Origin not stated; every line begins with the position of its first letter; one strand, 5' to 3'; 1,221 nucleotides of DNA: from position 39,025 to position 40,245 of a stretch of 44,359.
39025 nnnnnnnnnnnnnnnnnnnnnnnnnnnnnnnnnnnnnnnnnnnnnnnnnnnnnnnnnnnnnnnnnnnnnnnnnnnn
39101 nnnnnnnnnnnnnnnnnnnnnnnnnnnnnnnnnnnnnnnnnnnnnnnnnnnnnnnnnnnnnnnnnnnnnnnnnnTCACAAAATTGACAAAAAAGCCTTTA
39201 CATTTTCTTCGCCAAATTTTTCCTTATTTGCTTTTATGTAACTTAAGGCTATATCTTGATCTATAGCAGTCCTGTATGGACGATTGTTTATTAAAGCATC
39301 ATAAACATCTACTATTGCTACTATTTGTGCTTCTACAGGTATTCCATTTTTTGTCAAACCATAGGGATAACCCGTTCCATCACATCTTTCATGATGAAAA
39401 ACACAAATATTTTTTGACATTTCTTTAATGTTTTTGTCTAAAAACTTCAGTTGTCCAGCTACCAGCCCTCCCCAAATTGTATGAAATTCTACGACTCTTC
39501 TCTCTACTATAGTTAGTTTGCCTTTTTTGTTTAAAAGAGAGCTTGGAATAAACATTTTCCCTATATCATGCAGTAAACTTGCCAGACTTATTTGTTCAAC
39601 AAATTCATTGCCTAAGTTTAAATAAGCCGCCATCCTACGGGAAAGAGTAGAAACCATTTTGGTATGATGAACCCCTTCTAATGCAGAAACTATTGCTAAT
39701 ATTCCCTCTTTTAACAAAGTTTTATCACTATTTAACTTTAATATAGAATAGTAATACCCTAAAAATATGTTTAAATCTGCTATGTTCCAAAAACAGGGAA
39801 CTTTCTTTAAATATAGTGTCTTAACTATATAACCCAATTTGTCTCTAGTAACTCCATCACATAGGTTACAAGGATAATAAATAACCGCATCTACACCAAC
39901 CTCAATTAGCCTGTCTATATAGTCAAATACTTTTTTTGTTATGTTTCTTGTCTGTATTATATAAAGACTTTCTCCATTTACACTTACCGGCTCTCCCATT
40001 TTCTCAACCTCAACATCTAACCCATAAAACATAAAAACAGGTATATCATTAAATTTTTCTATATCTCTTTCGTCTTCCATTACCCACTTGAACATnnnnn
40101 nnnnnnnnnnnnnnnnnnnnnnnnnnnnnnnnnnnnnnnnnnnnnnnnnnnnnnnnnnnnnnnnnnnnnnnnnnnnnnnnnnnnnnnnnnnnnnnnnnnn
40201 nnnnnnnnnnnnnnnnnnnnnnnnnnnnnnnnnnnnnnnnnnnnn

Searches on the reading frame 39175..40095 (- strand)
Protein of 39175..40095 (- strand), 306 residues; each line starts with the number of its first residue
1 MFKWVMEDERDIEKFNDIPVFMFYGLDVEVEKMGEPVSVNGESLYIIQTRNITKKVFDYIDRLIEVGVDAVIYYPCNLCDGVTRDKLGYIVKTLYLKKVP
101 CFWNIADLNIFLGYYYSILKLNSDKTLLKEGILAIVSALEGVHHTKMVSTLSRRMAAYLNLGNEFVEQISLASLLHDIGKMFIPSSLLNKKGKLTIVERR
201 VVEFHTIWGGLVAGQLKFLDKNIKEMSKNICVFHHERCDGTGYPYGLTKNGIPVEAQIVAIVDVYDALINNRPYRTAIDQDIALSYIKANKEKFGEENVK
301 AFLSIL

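Call 5: search_protein_families(library=pfam, proteins=[window:39175-40095:-], max_evalue=0.01)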
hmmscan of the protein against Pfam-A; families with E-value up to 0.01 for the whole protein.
window:39175-40095:- (306 aa): 3 families
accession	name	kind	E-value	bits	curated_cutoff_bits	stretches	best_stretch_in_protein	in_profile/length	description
PF13487.12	HD_5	-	6.4e-29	101.3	27.2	1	143-294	16-166/170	HD domain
PF01966.28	HD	-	2.3e-15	57.3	22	1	143-267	3-115/116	HD domain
PF08668.18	HDOD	-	0.0081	16.1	22.9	0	143-188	97-140/196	HDOD domain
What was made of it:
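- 39175..40095 (-): HD-GYP protein, 306 aa. The catalytic domain spans about residues 105-306. Pfam HD_5 at 101 bits (call 5).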

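Call 25: find_homologous_proteins(query=window:39175-40095:-, max_evalue=0.00001)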
Query window:39175-40095:- (306 aa): 2238 proteins with E <= 0.00001 among 4271 candidates; the best 120 are listed.
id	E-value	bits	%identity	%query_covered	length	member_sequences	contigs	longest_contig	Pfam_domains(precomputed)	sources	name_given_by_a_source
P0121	9.7e-198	674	100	98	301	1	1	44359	PF13487.13,PF01966.29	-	-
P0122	6.4e-166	569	81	100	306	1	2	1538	PF13487.13,PF01966.29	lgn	-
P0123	1.1e-155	536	74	100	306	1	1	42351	PF13487.13,PF01966.29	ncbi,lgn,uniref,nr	ncbi:HD domain-containing protein [Thermodesulfovibrio sp. 1176]|uniref:HD-GYP domain-containing pro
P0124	6.7e-152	523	73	100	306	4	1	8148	PF13487.13,PF01966.29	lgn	-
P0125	3.8e-105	370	52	99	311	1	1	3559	PF13487.13,PF01966.29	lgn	-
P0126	7.9e-96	339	50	100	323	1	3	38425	PF13487.13,PF01966.29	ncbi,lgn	ncbi:MAG: HD domain-containing protein [Candidatus Micrarchaeia archaeon]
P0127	1.2e-93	332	46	100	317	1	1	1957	PF13487.13,PF01966.29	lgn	-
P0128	6.3e-45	172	39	41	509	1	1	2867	PF24391.2,PF13487.13,PF01966.29,PF00072.31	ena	-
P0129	1.3e-38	151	43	44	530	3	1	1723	PF08668.19,PF13487.13,PF01966.29,PF00072.31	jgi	jgi:putative two-component system response regulator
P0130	1.3e-38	151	39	69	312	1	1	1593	PF13487.13,PF01966.29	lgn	-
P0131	5.6e-35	139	37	70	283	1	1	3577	PF13487.13,PF01966.29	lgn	-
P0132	2.4e-32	131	32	90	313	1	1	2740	PF13487.13,PF01966.29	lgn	-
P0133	4.2e-29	120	38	47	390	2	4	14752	PF13487.13,PF01966.29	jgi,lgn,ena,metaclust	metaclust:\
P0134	5.0e-29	120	35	46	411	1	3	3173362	PF08668.19,PF13487.13,PF01966.29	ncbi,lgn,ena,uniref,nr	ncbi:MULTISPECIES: HD-GYP domain-containing protein [Clostridium]|uniref:HD-GYP domain-containing pr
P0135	6.7e-29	119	43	53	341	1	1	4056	PF13487.13,PF01966.29,PF00072.31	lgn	-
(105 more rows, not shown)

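Call 27: find_encoding_contigs(protein=P0123, flank=10000, max_places=2)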
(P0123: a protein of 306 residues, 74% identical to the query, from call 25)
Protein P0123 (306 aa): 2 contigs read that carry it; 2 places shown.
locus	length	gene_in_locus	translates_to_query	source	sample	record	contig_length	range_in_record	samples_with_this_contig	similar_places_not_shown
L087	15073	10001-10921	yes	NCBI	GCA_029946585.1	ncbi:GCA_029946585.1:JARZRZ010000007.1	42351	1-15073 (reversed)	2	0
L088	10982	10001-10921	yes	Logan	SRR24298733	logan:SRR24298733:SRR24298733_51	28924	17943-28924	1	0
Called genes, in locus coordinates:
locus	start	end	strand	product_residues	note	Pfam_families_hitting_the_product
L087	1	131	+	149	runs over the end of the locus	-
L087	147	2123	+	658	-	PF01751:Toprim, PF01131:Topoisom_bac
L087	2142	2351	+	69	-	-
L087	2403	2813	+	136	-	PF01797:Y1_Tnp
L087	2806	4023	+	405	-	PF12323:HTH_OrfB_IS605, PF01385:OrfB_IS605, PF07282:Cas12f1-like_TNB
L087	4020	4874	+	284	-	PF01385:OrfB_IS605, PF07282:Cas12f1-like_TNB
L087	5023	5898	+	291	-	PF08668:HDOD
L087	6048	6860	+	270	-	-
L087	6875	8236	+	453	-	PF02534:T4SS-DNA_transf (weak), PF12696:TraG-D_C, PF10412:TrwB_AAD_bind (weak)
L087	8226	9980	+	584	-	PF01966:HD (weak)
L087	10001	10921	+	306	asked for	PF13487:HD_5, PF01966:HD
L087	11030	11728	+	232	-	PF10411:DsbC_N, PF13098:Thioredoxin_2, PF13462:Thioredoxin_4 (faint)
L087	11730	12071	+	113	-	-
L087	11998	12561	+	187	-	PF10502:Peptidase_S26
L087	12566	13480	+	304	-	PF13728:TraF, PF05768:Glrx-like (weak)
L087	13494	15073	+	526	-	PF11130:TraC_F_IV, PF19044:P-loop_TraG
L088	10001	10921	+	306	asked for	PF13487:HD_5, PF01966:HD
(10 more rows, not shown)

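Call 28: find_encoding_contigs(protein=P0126, flank=10000, max_places=3)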
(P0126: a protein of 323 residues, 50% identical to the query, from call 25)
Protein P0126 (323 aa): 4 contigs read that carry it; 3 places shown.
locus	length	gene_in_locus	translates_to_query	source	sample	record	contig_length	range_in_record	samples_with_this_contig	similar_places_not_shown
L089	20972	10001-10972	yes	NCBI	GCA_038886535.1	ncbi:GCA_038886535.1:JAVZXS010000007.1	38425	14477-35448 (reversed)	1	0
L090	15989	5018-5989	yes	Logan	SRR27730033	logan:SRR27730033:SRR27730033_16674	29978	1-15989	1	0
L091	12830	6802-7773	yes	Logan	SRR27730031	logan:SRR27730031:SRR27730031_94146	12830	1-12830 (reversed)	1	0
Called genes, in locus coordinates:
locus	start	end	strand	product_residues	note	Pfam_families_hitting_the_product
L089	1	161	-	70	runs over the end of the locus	-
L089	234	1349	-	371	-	PF03837:RecT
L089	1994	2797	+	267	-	-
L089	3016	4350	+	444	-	PF02534:T4SS-DNA_transf, PF10412:TrwB_AAD_bind (weak), PF12696:TraG-D_C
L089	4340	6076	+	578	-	PF01966:HD (weak)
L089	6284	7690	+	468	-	PF00263:Secretin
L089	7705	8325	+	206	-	-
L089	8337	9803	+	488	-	PF15780:ASH (weak), PF22544:HYDIN_VesB_CFA65-like_Ig (weak), PF15780:ASH, PF22066:Cep192_D8, PF22073:Cep192_D4, PF22544:HYDIN_VesB_CFA65-like_Ig, PF15780:ASH, PF22073:Cep192_D4, +16 more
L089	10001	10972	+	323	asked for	PF13487:HD_5, PF01966:HD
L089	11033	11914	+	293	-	PF10411:DsbC_N (weak), PF13098:Thioredoxin_2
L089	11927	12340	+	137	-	-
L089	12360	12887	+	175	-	PF10502:Peptidase_S26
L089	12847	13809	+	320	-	PF13728:TraF, PF00085:Thioredoxin (weak)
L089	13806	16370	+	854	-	PF11130:TraC_F_IV, PF19044:P-loop_TraG, PF12846:AAA_10 (weak)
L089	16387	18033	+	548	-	-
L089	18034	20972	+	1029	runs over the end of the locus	PF06986:F_T4SS_TraN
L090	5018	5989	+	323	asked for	PF13487:HD_5, PF01966:HD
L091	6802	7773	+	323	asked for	PF13487:HD_5, PF01966:HD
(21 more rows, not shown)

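Call 29: find_encoding_contigs(protein=P0124, flank=10000, max_places=2)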
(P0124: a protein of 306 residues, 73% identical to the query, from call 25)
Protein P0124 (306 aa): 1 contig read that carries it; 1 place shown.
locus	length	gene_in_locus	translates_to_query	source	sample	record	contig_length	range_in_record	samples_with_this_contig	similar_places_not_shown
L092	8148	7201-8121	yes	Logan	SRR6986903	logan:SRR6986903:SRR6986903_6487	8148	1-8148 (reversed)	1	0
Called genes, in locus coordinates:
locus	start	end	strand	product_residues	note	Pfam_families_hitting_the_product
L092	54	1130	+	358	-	PF03837:RecT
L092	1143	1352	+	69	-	-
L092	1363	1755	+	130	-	PF00436:SSB, PF01336:tRNA_anti-codon (weak)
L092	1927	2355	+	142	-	PF08774:VRR_NUC (weak)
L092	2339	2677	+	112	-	-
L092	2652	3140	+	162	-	PF01464:SLT, PF18896:SLT_3 (weak)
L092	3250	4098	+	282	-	-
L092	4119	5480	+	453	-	PF02534:T4SS-DNA_transf (weak), PF12696:TraG-D_C, PF10412:TrwB_AAD_bind (weak)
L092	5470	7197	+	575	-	PF01966:HD (weak)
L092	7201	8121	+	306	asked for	PF13487:HD_5, PF01966:HD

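Call 30: search_solved_structures(query=window:39175-40095:-, max_evalue=0.001, show_alignments=4)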
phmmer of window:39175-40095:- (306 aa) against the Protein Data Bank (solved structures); distinct sequences matched with E-value up to 0.001: 5.
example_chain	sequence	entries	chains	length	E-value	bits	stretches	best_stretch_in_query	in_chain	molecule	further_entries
4mcw_A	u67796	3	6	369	8.3e-25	91.2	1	143-294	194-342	Metal dependent phosphohydrolase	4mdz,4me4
5z7c_A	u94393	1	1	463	1.6e-18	70.5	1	144-290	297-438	3'3'-cGAMP-specific phosphodiesterase 3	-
4r8z_A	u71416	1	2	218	8.7e-18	68.1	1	156-305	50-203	Cyclic di-GMP phosphodiesterase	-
9rbz_A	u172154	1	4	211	1.3e-16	64.3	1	142-294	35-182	HD domain/sensory box protein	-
9rc0_A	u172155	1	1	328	4.1e-16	62.7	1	142-294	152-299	HD domain/sensory box protein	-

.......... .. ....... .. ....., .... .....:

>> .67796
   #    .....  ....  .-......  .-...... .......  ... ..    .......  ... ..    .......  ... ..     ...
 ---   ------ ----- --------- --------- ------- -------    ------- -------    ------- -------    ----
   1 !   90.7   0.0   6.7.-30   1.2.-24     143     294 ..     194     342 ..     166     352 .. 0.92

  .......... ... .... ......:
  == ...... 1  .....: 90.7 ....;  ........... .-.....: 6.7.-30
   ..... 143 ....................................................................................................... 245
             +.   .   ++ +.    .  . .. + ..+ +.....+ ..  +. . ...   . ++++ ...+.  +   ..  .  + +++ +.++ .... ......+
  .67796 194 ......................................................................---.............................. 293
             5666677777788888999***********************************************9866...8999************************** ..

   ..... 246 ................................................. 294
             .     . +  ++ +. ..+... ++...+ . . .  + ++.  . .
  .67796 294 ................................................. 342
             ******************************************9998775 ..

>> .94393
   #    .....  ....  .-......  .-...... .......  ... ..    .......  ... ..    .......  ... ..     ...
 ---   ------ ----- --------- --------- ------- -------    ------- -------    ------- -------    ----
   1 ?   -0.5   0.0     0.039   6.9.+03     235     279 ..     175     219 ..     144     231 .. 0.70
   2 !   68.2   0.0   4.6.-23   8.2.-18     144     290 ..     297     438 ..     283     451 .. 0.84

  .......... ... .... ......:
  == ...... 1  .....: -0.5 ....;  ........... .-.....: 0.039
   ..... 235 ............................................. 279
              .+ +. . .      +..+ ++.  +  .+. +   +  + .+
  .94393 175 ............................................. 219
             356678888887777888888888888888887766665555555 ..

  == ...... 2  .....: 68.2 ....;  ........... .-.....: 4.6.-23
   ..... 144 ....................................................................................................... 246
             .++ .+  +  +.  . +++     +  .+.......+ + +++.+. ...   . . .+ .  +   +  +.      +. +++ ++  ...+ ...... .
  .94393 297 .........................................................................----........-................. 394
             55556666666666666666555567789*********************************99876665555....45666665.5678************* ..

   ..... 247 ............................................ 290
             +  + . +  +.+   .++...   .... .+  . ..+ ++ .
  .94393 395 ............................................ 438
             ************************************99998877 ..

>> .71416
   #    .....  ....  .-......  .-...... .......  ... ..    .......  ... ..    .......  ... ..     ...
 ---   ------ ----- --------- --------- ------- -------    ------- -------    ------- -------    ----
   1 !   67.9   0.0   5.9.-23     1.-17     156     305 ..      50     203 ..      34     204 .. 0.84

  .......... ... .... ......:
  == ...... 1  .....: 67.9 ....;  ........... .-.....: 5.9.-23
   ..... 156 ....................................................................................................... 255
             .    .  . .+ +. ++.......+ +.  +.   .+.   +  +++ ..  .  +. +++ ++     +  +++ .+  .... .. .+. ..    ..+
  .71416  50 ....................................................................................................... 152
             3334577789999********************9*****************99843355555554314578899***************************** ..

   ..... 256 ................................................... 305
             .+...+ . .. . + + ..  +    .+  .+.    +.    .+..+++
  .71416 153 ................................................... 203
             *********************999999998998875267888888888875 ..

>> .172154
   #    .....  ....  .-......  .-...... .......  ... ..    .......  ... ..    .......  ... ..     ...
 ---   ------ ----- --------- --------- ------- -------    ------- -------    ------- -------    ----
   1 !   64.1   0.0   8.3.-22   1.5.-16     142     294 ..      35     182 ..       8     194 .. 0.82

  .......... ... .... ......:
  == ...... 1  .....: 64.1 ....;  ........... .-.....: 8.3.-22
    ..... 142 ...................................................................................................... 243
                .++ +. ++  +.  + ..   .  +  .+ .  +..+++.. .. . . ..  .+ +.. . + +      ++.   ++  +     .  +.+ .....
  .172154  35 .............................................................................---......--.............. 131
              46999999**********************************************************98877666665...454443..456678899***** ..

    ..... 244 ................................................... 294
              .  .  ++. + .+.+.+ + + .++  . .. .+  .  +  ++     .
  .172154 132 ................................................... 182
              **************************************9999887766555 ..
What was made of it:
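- On HD-GYP c-di-GMP phosphodiesterase: They align to 4MCW (call 30).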

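Call 31: search_protein_families(library=ncbifam, proteins=[window:39175-40095:-], max_evalue=0.01)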
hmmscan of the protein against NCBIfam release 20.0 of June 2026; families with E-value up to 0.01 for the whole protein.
window:39175-40095:- (306 aa): 5 families
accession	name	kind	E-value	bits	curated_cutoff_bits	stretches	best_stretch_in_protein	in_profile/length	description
NF053512.1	nitric_RR_NosR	exception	6.7e-23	81.4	400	1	143-302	194-350/422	response regulator c-di-GMP phosphodiesterase, NosR family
TIGR00277.1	HDIG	domain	4.2e-06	26.5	27.6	1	142-185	6-46/84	HDIG domain-containing metalloprotein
TIGR01596.1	cas3_HD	equivalog_domain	0.00016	21.8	43.45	1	143-247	3-113/178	CRISPR-associated endonuclease Cas3''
TIGR02621.3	cas3_GSU0051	exception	0.0044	15.9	400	1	143-180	673-710/854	type I-G CRISPR-associated helicase/endonuclease Cas3g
NF045665.1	NTPtran_DVU1551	equivalog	0.0069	15.5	315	1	137-180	212-259/359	DVU_1551 family NTP transferase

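Call 42: predict_structure(alignment_id=A2)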
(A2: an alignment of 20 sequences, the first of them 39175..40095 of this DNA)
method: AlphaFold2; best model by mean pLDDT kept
length: 306 residues; sequences in the alignment: 20
mean_pLDDT: 87.5   pTM: 0.84
mean pLDDT of the five models: 87.5, 86.8, 86.7, 86.5, 85.6
residues with pLDDT >= 90: 145; 70-90: 135; 50-70: 26; < 50: 0
segments of 3 or more residues with pLDDT < 50: none
pLDDT, mean of each block of 10 residues (from residue 1): 84 83 67 74 85 86 89 76 69 85 89 86 71 80 91 98 96 94 88 85 92 87 95 97 96 98 95 88 97 97 96
secondary structure, 60 per line:
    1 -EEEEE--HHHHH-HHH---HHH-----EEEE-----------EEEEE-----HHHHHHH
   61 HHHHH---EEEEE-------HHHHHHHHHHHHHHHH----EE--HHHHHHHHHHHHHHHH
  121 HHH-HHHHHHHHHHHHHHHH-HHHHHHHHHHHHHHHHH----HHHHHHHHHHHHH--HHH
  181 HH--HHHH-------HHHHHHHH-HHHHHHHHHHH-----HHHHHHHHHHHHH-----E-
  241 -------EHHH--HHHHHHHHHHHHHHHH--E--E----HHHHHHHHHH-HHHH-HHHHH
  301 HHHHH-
elements in order: E2-6 H9-13 E29-32 E44-48 H54-65 E69-73 H81-96 H105-123 H125-140 H142-158 H163-175 H178-182 H185-188 H196-203 H205-215 H221-233 H254-269 H280-289 H291-294 H296-305

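Call 46: fold_search(model_id=the predicted structure, library=pdb)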
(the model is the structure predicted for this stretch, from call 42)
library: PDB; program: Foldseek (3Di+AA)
matches with E <= 10: 351; with E <= 0.001: 14
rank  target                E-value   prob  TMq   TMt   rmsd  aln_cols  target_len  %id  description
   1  4mcw_A                2.8e-10  1.00  0.53  0.46   2.6       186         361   33  Crystal structure of a HD-GYP domain (a cyclic-di-GMP phosphodiesterase) containing a tri-nuclear metal centre (released 2014-02-19)
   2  4mcw_B                3.4e-10  1.00  0.53  0.45   5.1       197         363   32  Crystal structure of a HD-GYP domain (a cyclic-di-GMP phosphodiesterase) containing a tri-nuclear metal centre (released 2014-02-19)
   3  4r8z_B                3.5e-10  1.00  0.54  0.74   3.9       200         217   26  Crystal Structure of PA4781 HD-GYP domain from Pseudomonas aeruginosa at 2.2A resolution showing a bi-metallic Ni ion  (released 2015-03-04)
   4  9rbz_D                1.4e-09  1.00  0.52  0.75   2.9       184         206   28  DvhD, HD-GYP domain, c-di-GMP-bound (released 2026-03-04)
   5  9rbz_A                1.5e-09  1.00  0.53  0.77   2.9       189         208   28  DvhD, HD-GYP domain, c-di-GMP-bound (released 2026-03-04)
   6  9rbz_C                3.1e-09  1.00  0.53  0.78   2.8       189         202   28  DvhD, HD-GYP domain, c-di-GMP-bound (released 2026-03-04)
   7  9rbz_B                3.4e-09  1.00  0.53  0.76   2.8       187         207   27  DvhD, HD-GYP domain, c-di-GMP-bound (released 2026-03-04)
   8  4r8z_A                3.9e-09  1.00  0.55  0.76   2.5       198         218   28  Crystal Structure of PA4781 HD-GYP domain from Pseudomonas aeruginosa at 2.2A resolution showing a bi-metallic Ni ion  (released 2015-03-04)
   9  3tmc_A                1.4e-06  1.00  0.46  0.46  15.0       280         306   18  Bd1817, a HDG"Y"P protein from Bdellovibrio bacteriovorus (released 2011-10-19)
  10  3tmb_B                2.3e-06  1.00  0.46  0.45  12.4       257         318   19  Bd1817, a HDG"Y"P protein from Bdellovibrio bacteriovorus (released 2011-10-19)
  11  3tm8_A                2.3e-06  1.00  0.46  0.45  15.1       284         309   18  Bd1817, a HDG"Y"P protein from Bdellovibrio bacteriovorus (released 2011-10-19)
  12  3tm8_B                2.4e-06  1.00  0.46  0.46  15.1       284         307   18  Bd1817, a HDG"Y"P protein from Bdellovibrio bacteriovorus (released 2011-10-19)
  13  9rc0                  3.9e-06  1.00  0.45  0.46   3.5       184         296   22  DvhD, PAS/HD-GYP domains (released 2026-03-04)
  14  3tmd                  1.8e-05  1.00  0.46  0.46   6.7       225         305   21  Bd1817, a HDG"Y"P protein from Bdellovibrio bacteriovorus (released 2011-10-19)
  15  4s1b_A                1.2e-03  1.00  0.38  0.52   5.9       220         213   17  Crystal Structure of L. monocytogenes phosphodiesterase PgpH HD domain in complex with Cyclic-di-AMP (released 2015-02-11)
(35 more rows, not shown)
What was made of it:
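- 39175..40095 (-): 4MCW E 8e-25 by sequence (call 30) and E 2.8e-10 by fold (call 46).
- On HD-GYP c-di-GMP phosphodiesterase: The cGAMP-specific V-cGAP3 is also among the matches (calls 30, 46).
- Checked: The unique part is about 100 aa rather than 150, because helices 105-140 already belong to the HD-GYP fold (calls 42, 46).
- V-cGAP3 (5Z7C) is among the sequence and fold matches (calls 30, 46). The best matches are c-di-GMP-specific HD-GYPs: PmGH 4MCW, PA4781 and c-di-GMP-bound DvhD (calls 30, 46).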

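Call 63: search_dna_similar(query=window:39175-40095:-, collection=plasmids, mode=protein, max_rows=15, max_evalue=1e-10)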
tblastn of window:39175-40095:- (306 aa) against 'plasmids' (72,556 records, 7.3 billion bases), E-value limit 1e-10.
Records with a match: 578; places in all: 740; records where one place covers at least 80% of the query: 20.
Best place of each record, by identity: <60% 578.
By first word of the organism name: Rhizobium 88; Burkholderia 48; Agrobacterium 39; Deinococcus 37; Pseudomonas 37; Clostridium 32; Azospirillum 27; Klebsiella 25; Aeromonas 20; Bacillus 18; and 96 more.
By predicted mobility (MOB-suite, as given by PLSDB): non-mobilizable 316; conjugative 167; mobilizable 95.
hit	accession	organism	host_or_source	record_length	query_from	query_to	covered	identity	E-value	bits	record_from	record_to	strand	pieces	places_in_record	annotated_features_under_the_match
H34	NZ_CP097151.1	Deinococcus sp. QL22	-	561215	25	306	92%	30.4%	6e-32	132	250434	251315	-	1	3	HD domain-containing phosphohydrolase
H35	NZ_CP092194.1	Deinococcus sp. KNUC1210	Setaria viridis,cell ...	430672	35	305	89%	31.2%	6e-27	117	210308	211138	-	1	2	HD domain-containing phosphohydrolase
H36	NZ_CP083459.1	Deinococcus taeanensis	whole organism,coastal dune soil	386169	33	306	90%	29.6%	8e-27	117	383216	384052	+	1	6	HD domain-containing phosphohydrolase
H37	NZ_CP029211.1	Aquabacterium olei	cell culture,soil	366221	14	306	96%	27.3%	4e-19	95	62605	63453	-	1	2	two-component system response regulator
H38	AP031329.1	Thermus thermophilus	-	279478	54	305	82%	31.7%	2e-23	107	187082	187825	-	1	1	hypothetical protein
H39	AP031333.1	Thermus thermophilus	-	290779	54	305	82%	31.7%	2e-23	107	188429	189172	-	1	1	hypothetical protein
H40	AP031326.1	Thermus thermophilus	-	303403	54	305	82%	31.7%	2e-23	107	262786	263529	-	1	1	hypothetical protein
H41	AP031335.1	Thermus thermophilus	-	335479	54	305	82%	31.7%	2e-23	107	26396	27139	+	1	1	hypothetical protein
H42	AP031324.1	Thermus thermophilus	-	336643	54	305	82%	31.7%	2e-23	107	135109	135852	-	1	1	hypothetical protein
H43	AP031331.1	Thermus thermophilus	-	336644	54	305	82%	31.7%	2e-23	107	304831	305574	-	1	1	hypothetical protein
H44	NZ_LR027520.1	Thermus thermophilus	-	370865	54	305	82%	31.7%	4e-23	106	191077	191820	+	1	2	HD-GYP domain-containing protein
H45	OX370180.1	Marinitoga okinawensis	-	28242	55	306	82%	31.5%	9e-23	105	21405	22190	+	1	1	HD domain-containing c-di-GMP phosphodiesterase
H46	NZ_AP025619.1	Thermus thermophilus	-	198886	54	305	82%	31.1%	5e-24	109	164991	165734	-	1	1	HD domain-containing phosphohydrolase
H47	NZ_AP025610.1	Thermus thermophilus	-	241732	54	305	82%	31.1%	5e-24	109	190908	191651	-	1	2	HD domain-containing phosphohydrolase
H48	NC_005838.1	Thermus thermophilus HB27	-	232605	54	301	81%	31.1%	3e-20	98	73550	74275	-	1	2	transposase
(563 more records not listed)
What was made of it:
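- Closest known: c-di-GMP enzymes on mobile elements. Same: HD-GYP homologues were found on at least 578 PLSDB plasmid records (call 63).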

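Call 72: search_protein_families(library=padloc, proteins=[window:39175-40095:-], max_evalue=0.001)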
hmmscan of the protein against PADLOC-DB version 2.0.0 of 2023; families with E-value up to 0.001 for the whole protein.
window:39175-40095:- (306 aa): 3 families
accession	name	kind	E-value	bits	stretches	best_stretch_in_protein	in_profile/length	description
PDLC00940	Cas3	-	4.2e-05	21.8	1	143-247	3-113/178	CRISPR-associated endonuclease Cas3-HD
PDLC01378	Cas3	-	0.00021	19.7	1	135-250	7-106/174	CAS-I; effector_G3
PDLC01769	Cas3g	-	0.00022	18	1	143-180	661-698/836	-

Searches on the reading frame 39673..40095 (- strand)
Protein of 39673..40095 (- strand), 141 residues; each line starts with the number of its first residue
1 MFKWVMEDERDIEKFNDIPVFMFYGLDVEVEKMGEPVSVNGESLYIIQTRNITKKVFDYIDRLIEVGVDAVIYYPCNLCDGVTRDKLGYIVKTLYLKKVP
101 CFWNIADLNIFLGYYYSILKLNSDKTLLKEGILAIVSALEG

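Call 8: search_protein_families(library=pfam, proteins=[window:39673-40095:-], max_evalue=10)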
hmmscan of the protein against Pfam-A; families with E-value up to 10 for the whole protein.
seq(141 aa): 0 families
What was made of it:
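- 39796..40095 (-): Orphan alpha/beta N-terminal domain of the HD-GYP (about residues 1-100). No Pfam hit (call 8).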

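Call 77: search_protein_representatives(protein=window:39676-40095:-)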
Query: 140 residues. Proteins with E-value up to 0.001 (for the whole library): 3; up to 1e-10: 1; up to 1e-30: 1. The best 3 are listed.
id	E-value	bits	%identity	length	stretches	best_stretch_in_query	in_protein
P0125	7.9e-34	133.1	46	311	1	2-140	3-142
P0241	2.0e-07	47.6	35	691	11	70-101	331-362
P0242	6.2e-04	36.2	28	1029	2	27-89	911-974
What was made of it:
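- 39796..40095 (-): In 1.84 billion representative proteins, only its own family member P0125 scored below E 1e-10 (call 77).
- The N-terminal domain is an orphan restricted to this element family (call 77).
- Tried and rejected: An exhaustive HMMER search of that domain found only its own family (call 77).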
